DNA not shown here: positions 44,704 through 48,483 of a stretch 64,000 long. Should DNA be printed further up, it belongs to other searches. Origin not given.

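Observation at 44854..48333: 1160-aa radical SAM protein with non-canonical Cx4Cx2C motif, unknown N-terminal domain and a 520-aa repeat-bearing tail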

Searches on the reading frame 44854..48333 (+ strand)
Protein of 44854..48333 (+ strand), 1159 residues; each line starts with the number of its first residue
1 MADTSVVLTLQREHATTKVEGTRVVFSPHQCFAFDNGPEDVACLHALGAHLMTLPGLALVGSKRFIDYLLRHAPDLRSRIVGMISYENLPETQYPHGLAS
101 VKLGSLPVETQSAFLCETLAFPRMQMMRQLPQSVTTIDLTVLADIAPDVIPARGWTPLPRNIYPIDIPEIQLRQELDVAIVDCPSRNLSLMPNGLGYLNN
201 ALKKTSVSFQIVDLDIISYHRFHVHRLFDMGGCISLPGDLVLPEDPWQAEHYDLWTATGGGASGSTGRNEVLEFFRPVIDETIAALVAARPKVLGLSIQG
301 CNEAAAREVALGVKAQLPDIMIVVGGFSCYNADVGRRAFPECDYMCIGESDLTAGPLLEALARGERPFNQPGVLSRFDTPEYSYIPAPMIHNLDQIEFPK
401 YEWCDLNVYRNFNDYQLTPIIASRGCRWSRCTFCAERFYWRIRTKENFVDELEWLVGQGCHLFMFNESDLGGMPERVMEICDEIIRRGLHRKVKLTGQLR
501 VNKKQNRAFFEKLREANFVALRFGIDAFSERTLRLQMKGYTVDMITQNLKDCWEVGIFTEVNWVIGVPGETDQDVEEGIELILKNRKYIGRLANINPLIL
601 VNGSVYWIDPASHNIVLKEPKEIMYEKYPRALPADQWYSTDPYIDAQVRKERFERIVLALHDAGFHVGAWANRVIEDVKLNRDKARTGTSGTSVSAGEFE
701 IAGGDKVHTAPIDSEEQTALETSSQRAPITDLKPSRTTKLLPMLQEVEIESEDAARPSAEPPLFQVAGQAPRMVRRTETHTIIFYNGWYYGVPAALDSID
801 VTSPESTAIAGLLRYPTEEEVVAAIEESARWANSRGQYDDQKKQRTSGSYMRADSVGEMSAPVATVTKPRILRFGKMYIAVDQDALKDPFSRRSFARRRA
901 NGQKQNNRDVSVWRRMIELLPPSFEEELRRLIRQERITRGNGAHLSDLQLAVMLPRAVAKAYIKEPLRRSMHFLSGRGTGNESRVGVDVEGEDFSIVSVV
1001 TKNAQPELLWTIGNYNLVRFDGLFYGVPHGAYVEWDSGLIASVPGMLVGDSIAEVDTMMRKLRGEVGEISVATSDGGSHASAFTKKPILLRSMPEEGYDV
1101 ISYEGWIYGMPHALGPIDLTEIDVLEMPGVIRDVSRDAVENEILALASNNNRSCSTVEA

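Call 4: search_protein_families(library=pfam, proteins=[window:44854-48333:+], max_evalue=1)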
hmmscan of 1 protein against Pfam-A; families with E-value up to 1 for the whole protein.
window:44854-48333:+ (1159 aa): 2 families
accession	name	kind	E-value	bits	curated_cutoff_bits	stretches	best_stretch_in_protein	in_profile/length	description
PF04055.27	Radical_SAM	-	1.3e-14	55.1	29.5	1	420-581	1-165/166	Radical SAM superfamily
PF02310.24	B12-binding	-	9.4e-07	29.1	32.1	1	272-353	34-116/121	B12 binding domain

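Call 5: search_protein_families(library=ncbifam, proteins=[window:44854-48333:+], max_evalue=1)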
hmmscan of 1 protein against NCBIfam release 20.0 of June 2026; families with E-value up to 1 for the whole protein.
window:44854-48333:+ (1159 aa): 16 families
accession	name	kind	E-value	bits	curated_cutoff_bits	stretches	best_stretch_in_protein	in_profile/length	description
TIGR03975.1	rSAM_ocin_1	subfamily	7.7e-30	103.9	281.85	1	271-629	109-473/606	RiPP maturation radical SAM C-methyltransferase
TIGR02026.1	BchE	equivalog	2.9e-26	92.4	481.35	1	274-584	46-364/497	magnesium-protoporphyrin IX monomethyl ester anaerobic oxidative cyclase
NF050148.1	rSAM_ApyD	equivalog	4.3e-23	81.6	750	1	282-582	66-363/645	RiPP biosynthesis radical SAM protein ApyD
TIGR04385.1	B12_rSAM_cofa1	equivalog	1.5e-19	70.6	450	1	313-583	93-362/438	B12 lower ligand biosynthesis radical SAM protein BzaD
TIGR03471.1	HpnJ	equivalog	7e-16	58.2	577.6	1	308-581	86-361/472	hopanoid biosynthesis associated radical SAM protein HpnJ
TIGR04072.2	rSAM_ladder_B12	equivalog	1.6e-15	56.7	360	1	320-584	99-348/443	lipid biosynthesis B12-binding/radical SAM protein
TIGR04013.1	B12_SAM_MJ_1487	hypoth_equivalog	1.9e-14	53.3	251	2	521-584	269-332/382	TIGR04013 family B12-binding domain/radical SAM domain-containing protein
TIGR04367.1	HpnR_B12_rSAM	equivalog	8.2e-14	51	650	1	286-565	56-333/490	hopanoid C-3 methylase HpnR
NF038361.1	rSAM_Sden_1168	equivalog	4.9e-11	41.9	575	1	332-581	189-447/560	Sden_1168 family B12-binding radical SAM P-methyltransferase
TIGR04479.1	bcpD_PhpK_rSAM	subfamily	1.9e-08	33.1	600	1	409-584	230-408/504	PhpK family radical SAM P-methyltransferase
NF033712.0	B12_rSAM_KedN5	subfamily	5.8e-07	28.1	700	1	287-603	59-385/624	KedN5 family methylcobalamin-dependent radical SAM C-methyltransferase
TIGR04014.1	B12_SAM_MJ_0865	equivalog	7.6e-07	28.3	360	1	422-582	165-333/434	methyl-coenzyme M reductase glutamine C-methyltransferase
TIGR04428.1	B12_rSAM_trp_MT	equivalog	8.9e-06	24.3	500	1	413-583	212-396/558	tryptophan 2-C-methyltransferase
NF040546.1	rSAM_CUAEP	equivalog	0.00019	20.3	500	1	306-647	64-396/468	CUAEP/CCAEP-tail radical SAM (seleno)protein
TIGR01212.1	TIGR01212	equivalog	0.044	12.9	180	1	510-604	129-221/302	tRNA modification radical SAM protein MnmL/YtqA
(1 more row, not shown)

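Call 11: find_homologous_proteins(query=window:44854-48330:+, max_evalue=0.001)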
Query window:44854-48330:+ (1159 aa): 444 proteins with E <= 0.001 among 8000 candidates; the best 120 are listed.
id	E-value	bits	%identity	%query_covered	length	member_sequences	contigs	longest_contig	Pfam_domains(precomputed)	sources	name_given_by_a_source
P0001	0.0e+0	2487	92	100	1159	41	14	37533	PF04055.28,PF02310.25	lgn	-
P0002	0.0e+0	2361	87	100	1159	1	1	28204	PF04055.28,PF02310.25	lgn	-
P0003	0.0e+0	2311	84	100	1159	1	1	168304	PF04055.28,PF02310.25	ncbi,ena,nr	ncbi:MAG: hypothetical protein A4E19_08830 [Nitrospira sp. SG-bin1]|nr:MAG: hypothetical protein A4E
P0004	0.0e+0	2289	84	100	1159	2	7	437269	PF04055.28,PF02310.25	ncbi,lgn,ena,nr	ncbi:MAG TPA: hypothetical protein DDY39_07630 [Nitrospira sp.]|nr:hypothetical protein [Nitrospira 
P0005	0.0e+0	2284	83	100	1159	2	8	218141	PF04055.28,PF02310.25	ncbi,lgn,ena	-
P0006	0.0e+0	2276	83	100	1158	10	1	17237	PF04055.28,PF02310.25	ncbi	-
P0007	0.0e+0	2260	83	100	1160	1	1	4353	PF04055.28,PF02310.25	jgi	jgi:radical SAM superfamily enzyme YgiQ (UPF0313 family)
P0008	0.0e+0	2254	82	100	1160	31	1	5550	PF04055.28,PF02310.25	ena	-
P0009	0.0e+0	2247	82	100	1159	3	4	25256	PF04055.28,PF02310.25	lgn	-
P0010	0.0e+0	2246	82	100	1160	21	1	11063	PF04055.28,PF02310.25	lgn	-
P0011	0.0e+0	2244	82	100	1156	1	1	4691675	PF04055.28,PF02310.25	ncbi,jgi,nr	ncbi:MAG: hypothetical protein OJF51_003585 [Nitrospira sp.]|jgi:radical SAM superfamily enzyme YgiQ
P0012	0.0e+0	2242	82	100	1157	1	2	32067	PF04055.28,PF02310.25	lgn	-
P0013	0.0e+0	2241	82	100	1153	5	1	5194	PF04055.28,PF02310.25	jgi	jgi:radical SAM superfamily enzyme YgiQ (UPF0313 family)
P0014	0.0e+0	2240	82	100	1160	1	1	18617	PF04055.28,PF02310.25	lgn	-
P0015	0.0e+0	2234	82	100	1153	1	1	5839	PF04055.28,PF02310.25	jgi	jgi:radical SAM superfamily enzyme YgiQ (UPF0313 family)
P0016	0.0e+0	2229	82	100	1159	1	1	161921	PF04055.28,PF02310.25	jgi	-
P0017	0.0e+0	2215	82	100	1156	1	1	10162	PF04055.28,PF02310.25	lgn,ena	-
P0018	0.0e+0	2206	82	100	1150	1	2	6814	PF04055.28,PF02310.25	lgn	-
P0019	0.0e+0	2171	80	100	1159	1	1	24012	PF04055.28,PF02310.25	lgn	-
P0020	0.0e+0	1994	73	100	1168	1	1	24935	PF04055.28,PF02310.25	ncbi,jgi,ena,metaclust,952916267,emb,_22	jgi:radical SAM superfamily enzyme YgiQ (UPF0313 family)|metaclust:\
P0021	0.0e+0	1988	73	100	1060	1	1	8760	PF04055.28,PF02310.25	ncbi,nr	ncbi:MAG: B12-binding domain-containing radical SAM protein [Nitrospirae bacterium]|nr:B12-binding d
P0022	0.0e+0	1945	72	100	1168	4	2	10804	PF04055.28,PF02310.25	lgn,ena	-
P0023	0.0e+0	1933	72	100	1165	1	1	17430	PF04055.28,PF02310.25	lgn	-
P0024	0.0e+0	1903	71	99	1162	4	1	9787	PF04055.28,PF02310.25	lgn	-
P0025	0.0e+0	1868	69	99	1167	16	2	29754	PF04055.28,PF02310.25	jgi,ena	jgi:radical SAM superfamily enzyme YgiQ (UPF0313 family)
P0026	0.0e+0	1858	70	98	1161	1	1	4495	PF04055.28,PF02310.25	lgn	-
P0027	0.0e+0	1856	69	99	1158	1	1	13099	PF04055.28,PF02310.25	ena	-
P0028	0.0e+0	1851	68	99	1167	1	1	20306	PF04055.28,PF02310.25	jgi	jgi:radical SAM superfamily enzyme YgiQ (UPF0313 family)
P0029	0.0e+0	1845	68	99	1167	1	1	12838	PF04055.28,PF02310.25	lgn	-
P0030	0.0e+0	1842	68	99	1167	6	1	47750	PF04055.28,PF02310.25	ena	-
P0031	0.0e+0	1840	69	100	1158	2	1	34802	PF04055.28,PF02310.25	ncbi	-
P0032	0.0e+0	1838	70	99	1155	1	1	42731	PF04055.28,PF02310.25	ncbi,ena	-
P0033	0.0e+0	1837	68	99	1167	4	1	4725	PF04055.28,PF02310.25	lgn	-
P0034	0.0e+0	1833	69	99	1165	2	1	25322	PF04055.28,PF02310.25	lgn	-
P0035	0.0e+0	1832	68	99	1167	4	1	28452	PF04055.28,PF02310.25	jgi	jgi:radical SAM superfamily enzyme YgiQ (UPF0313 family)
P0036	0.0e+0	1829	67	100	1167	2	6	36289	PF04055.28,PF02310.25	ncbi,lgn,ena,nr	ncbi:MAG: radical SAM protein [Chloroflexi bacterium]|nr:radical SAM protein [Chloroflexota bacteriu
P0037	0.0e+0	1826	68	99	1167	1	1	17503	PF04055.28,PF02310.25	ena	-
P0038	0.0e+0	1818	68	99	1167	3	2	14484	PF04055.28,PF02310.25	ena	-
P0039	0.0e+0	1817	68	99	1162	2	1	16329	PF04055.28,PF02310.25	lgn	-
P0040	0.0e+0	1814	68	99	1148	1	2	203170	PF04055.28,PF02310.25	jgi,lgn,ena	-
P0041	0.0e+0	1813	68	99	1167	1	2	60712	PF04055.28,PF02310.25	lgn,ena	-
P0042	0.0e+0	1808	68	99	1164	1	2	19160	PF04055.28,PF02310.25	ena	-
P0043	0.0e+0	1808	67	99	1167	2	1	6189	PF04055.28,PF02310.25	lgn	-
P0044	0.0e+0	1800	67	99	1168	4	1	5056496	PF04055.28,PF02310.25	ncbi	-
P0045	0.0e+0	1798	66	99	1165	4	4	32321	PF04055.28,PF02310.25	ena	-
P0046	0.0e+0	1796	66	100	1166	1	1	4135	PF04055.28,PF02310.25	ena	-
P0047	0.0e+0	1790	66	100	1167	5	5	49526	PF04055.28,PF02310.25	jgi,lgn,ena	-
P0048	0.0e+0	1788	67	99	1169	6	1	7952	PF04055.28,PF02310.25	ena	-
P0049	0.0e+0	1777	66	99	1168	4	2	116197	PF04055.28,PF02310.25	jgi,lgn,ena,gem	-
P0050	0.0e+0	1771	65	99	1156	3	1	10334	PF04055.28,PF02310.25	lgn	-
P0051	0.0e+0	1759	65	100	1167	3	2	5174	PF04055.28,PF02310.25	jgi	-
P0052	0.0e+0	1753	65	99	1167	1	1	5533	PF04055.28,PF02310.25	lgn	-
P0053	0.0e+0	1743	67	96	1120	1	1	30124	PF04055.28,PF02310.25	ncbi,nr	ncbi:MAG: radical SAM protein [Methylobacter sp.]|nr:radical SAM protein [Methylobacter sp.]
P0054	0.0e+0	1736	64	99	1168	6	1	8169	PF04055.28,PF02310.25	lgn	-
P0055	0.0e+0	1733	65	100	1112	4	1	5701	PF04055.28,PF02310.25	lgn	-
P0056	0.0e+0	1730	64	99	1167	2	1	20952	PF04055.28,PF02310.25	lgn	-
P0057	0.0e+0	1719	65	99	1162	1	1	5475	PF04055.28,PF02310.25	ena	-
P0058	0.0e+0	1714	64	99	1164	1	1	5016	PF04055.28,PF02310.25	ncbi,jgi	jgi:radical SAM superfamily enzyme YgiQ (UPF0313 family)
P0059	0.0e+0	1712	65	99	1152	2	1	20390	PF04055.28,PF02310.25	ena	-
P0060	0.0e+0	1709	65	99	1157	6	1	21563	PF04055.28,PF02310.25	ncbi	-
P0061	0.0e+0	1705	65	100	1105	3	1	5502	PF04055.28,PF02310.25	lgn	-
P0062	0.0e+0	1697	63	99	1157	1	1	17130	PF04055.28,PF02310.25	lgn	-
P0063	0.0e+0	1697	63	99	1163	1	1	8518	PF04055.28,PF02310.25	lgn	-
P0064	0.0e+0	1691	63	99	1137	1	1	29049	PF04055.28,PF02310.25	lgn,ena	-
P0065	0.0e+0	1683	63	99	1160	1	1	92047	PF04055.28,PF02310.25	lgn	-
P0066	0.0e+0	1682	63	100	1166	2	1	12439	PF04055.28,PF02310.25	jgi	jgi:radical SAM superfamily enzyme YgiQ (UPF0313 family)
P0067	0.0e+0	1681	63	99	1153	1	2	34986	PF04055.28,PF02310.25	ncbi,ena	-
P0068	0.0e+0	1675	62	99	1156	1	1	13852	PF04055.28,PF02310.25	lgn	-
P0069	0.0e+0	1660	62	100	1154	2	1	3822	PF04055.28,PF02310.25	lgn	-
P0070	0.0e+0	1658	63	99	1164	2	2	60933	PF04055.28,PF02310.25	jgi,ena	-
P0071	0.0e+0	1656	63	99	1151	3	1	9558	PF04055.28,PF02310.25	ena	-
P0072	0.0e+0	1655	63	99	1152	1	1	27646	PF04055.28,PF02310.25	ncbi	-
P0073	0.0e+0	1628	62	99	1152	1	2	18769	PF04055.28,PF02310.25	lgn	-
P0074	0.0e+0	1620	62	99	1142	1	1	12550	PF04055.28,PF02310.25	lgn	-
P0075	0.0e+0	1607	62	99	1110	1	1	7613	PF04055.28,PF02310.25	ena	-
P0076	0.0e+0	1591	61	100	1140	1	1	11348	PF04055.28,PF02310.25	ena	-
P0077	0.0e+0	1580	59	100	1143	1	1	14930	PF04055.28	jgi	jgi:radical SAM superfamily enzyme YgiQ (UPF0313 family)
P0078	0.0e+0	1574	60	99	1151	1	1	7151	PF04055.28,PF02310.25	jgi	jgi:radical SAM superfamily enzyme YgiQ (UPF0313 family)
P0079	0.0e+0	1565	60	99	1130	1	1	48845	PF04055.28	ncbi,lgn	-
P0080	0.0e+0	1563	60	99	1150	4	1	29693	PF04055.28,PF02310.25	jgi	-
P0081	0.0e+0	1562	60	99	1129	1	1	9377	PF04055.28,PF02310.25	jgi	jgi:radical SAM superfamily enzyme YgiQ (UPF0313 family)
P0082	0.0e+0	1556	60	99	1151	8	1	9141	PF04055.28,PF02310.25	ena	-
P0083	0.0e+0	1556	59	99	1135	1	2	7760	PF04055.28,PF02310.25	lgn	-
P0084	0.0e+0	1553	58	100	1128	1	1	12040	PF04055.28,PF02310.25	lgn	-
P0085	0.0e+0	1552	58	100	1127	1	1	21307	PF04055.28,PF02310.25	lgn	-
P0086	0.0e+0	1537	58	100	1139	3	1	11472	PF04055.28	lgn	-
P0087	0.0e+0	1534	59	99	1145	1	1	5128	PF04055.28,PF02310.25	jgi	jgi:radical SAM superfamily enzyme YgiQ (UPF0313 family)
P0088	0.0e+0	1533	58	99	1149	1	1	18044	PF04055.28,PF02310.25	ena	-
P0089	0.0e+0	1523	58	99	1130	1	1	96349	PF04055.28,PF02310.25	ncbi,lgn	-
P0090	0.0e+0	1512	57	99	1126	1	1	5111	PF04055.28,PF02310.25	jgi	jgi:radical SAM superfamily enzyme YgiQ (UPF0313 family)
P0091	0.0e+0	1509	60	99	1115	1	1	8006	PF04055.28,PF02310.25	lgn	-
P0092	0.0e+0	1506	58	99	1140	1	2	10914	PF04055.28,PF02310.25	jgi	-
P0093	0.0e+0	1500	58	100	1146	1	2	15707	PF04055.28,PF02310.25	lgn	-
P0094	0.0e+0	1497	57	99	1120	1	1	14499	PF04055.28,PF02310.25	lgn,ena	-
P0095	0.0e+0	1497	58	99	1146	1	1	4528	PF04055.28,PF02310.25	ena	-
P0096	0.0e+0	1493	57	99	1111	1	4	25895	PF04055.28,PF02310.25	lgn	-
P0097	0.0e+0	1474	56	99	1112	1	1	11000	PF04055.28,PF02310.25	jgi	-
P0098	0.0e+0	1469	56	99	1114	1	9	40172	PF04055.28,PF02310.25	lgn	-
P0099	0.0e+0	1440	55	99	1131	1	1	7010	PF04055.28,PF02310.25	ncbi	-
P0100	0.0e+0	1417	54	99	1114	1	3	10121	PF04055.28,PF02310.25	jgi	jgi:radical SAM superfamily enzyme YgiQ (UPF0313 family)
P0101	0.0e+0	1403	84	60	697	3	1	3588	PF04055.28,PF02310.25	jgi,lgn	-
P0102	0.0e+0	1370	61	86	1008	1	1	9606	PF04055.28,PF02310.25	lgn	-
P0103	0.0e+0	1313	67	75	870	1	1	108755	PF04055.28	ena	-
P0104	0.0e+0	1310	52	99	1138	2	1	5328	PF04055.28,PF02310.25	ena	-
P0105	0.0e+0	1293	81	56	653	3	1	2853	PF04055.28,PF02310.25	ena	-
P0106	0.0e+0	1289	57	88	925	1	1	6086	PF04055.28,PF02310.25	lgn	-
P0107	0.0e+0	1288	51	99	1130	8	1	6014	PF04055.28,PF02310.25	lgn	-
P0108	0.0e+0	1271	52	98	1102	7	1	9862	PF04055.28,PF02310.25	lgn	-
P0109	0.0e+0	1268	56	71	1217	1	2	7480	PF04055.28,PF02310.25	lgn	-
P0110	0.0e+0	1267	51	98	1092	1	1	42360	PF04055.28,PF02310.25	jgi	jgi:radical SAM superfamily enzyme YgiQ (UPF0313 family)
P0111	0.0e+0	1265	51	99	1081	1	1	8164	PF04055.28,PF02310.25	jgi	jgi:hypothetical protein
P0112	0.0e+0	1265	63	59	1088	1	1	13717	PF04055.28,PF02310.25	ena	-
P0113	0.0e+0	1261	50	99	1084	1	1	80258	PF04055.28,PF02310.25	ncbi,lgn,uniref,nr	ncbi:radical SAM protein [Bradyrhizobium sp.]|uniref:B12-binding domain-containing radical SAM prote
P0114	0.0e+0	1255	52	98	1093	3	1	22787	PF04055.28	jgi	jgi:radical SAM superfamily enzyme YgiQ (UPF0313 family)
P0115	0.0e+0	1254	51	99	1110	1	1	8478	PF04055.28,PF02310.25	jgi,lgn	-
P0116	0.0e+0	1251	50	98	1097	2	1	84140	PF04055.28,PF02310.25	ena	-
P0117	0.0e+0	1250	51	98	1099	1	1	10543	PF04055.28,PF02310.25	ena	-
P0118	0.0e+0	1250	50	98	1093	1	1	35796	PF04055.28,PF02310.25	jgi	jgi:radical SAM superfamily enzyme YgiQ (UPF0313 family)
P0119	0.0e+0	1249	50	99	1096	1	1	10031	PF04055.28,PF02310.25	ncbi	-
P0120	0.0e+0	1248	51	98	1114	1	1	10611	PF04055.28,PF02310.25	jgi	jgi:hypothetical protein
